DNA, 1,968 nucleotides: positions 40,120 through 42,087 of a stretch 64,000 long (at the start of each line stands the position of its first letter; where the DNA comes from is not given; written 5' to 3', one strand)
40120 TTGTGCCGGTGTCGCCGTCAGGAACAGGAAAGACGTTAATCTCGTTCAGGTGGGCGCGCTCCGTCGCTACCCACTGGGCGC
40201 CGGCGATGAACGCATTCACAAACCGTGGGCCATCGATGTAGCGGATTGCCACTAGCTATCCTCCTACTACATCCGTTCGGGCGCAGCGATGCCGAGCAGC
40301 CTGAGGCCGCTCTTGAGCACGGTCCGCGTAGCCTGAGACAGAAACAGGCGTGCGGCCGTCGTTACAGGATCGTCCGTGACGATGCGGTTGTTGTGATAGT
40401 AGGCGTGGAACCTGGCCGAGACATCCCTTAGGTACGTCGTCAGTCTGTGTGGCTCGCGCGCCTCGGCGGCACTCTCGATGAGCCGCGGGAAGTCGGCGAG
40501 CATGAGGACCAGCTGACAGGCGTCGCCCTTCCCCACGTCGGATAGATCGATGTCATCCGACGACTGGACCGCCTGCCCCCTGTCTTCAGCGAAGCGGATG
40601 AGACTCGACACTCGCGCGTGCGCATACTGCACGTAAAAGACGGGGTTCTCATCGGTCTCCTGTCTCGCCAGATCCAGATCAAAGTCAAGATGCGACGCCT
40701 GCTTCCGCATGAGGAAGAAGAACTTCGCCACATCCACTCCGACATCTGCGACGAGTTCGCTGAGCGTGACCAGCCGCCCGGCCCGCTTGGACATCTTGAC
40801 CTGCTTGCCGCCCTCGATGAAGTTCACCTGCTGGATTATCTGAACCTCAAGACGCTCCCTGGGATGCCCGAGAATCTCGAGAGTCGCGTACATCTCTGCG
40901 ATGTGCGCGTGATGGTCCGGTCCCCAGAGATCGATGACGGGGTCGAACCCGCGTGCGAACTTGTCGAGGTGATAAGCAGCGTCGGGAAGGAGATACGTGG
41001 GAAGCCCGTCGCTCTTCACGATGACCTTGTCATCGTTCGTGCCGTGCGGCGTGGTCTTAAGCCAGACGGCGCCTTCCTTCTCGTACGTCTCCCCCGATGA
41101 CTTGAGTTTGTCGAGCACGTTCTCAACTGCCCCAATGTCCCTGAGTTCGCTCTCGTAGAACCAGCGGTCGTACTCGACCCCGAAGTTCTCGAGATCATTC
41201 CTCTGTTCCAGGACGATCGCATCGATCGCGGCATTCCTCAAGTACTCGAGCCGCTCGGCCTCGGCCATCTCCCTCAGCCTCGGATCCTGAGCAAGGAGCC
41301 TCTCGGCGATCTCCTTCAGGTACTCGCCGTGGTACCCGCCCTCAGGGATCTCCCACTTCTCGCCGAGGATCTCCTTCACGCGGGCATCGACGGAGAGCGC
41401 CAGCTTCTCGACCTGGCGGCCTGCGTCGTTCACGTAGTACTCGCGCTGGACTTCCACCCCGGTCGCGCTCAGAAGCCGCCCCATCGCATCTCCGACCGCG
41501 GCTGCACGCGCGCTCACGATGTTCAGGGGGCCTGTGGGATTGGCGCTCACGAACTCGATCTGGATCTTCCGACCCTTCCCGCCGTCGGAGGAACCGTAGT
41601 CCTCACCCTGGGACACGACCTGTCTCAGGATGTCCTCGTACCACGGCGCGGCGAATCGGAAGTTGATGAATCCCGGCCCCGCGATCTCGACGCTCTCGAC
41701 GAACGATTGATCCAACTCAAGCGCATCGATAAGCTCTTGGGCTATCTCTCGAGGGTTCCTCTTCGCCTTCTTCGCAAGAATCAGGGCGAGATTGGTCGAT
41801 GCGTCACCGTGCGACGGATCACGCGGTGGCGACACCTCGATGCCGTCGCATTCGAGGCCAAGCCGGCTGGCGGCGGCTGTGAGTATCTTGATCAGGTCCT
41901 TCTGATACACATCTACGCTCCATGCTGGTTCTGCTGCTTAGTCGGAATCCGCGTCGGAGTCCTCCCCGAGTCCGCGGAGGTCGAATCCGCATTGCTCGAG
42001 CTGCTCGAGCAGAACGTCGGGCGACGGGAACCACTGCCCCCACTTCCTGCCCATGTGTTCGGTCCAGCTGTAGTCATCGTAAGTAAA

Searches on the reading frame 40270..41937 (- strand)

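Call 62: search_protein_families(library=pfam, proteins=[window:40270-41937:-], max_evalue=0.0001)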
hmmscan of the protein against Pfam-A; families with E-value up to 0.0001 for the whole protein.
window:40270-41937:- (556 aa): 4 families
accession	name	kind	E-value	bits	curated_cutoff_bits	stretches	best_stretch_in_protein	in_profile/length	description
PF05746.21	DALR_1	-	5e-32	110.9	22.3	1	436-556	1-117/117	DALR anticodon binding domain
PF03485.21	Arg_tRNA_synt_N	-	2.6e-23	82.9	21.5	1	15-95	3-85/85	Arginyl tRNA synthetase N terminal domain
PF00750.26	tRNA-synt_1d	-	6.1e-15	55.5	23.3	1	106-397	4-296/349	tRNA synthetases class I (R), catalytic domain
PF09334.17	tRNA-synt_1g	-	2.7e-05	23.6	20.1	0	225-296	54-125/391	tRNA synthetases class I (M)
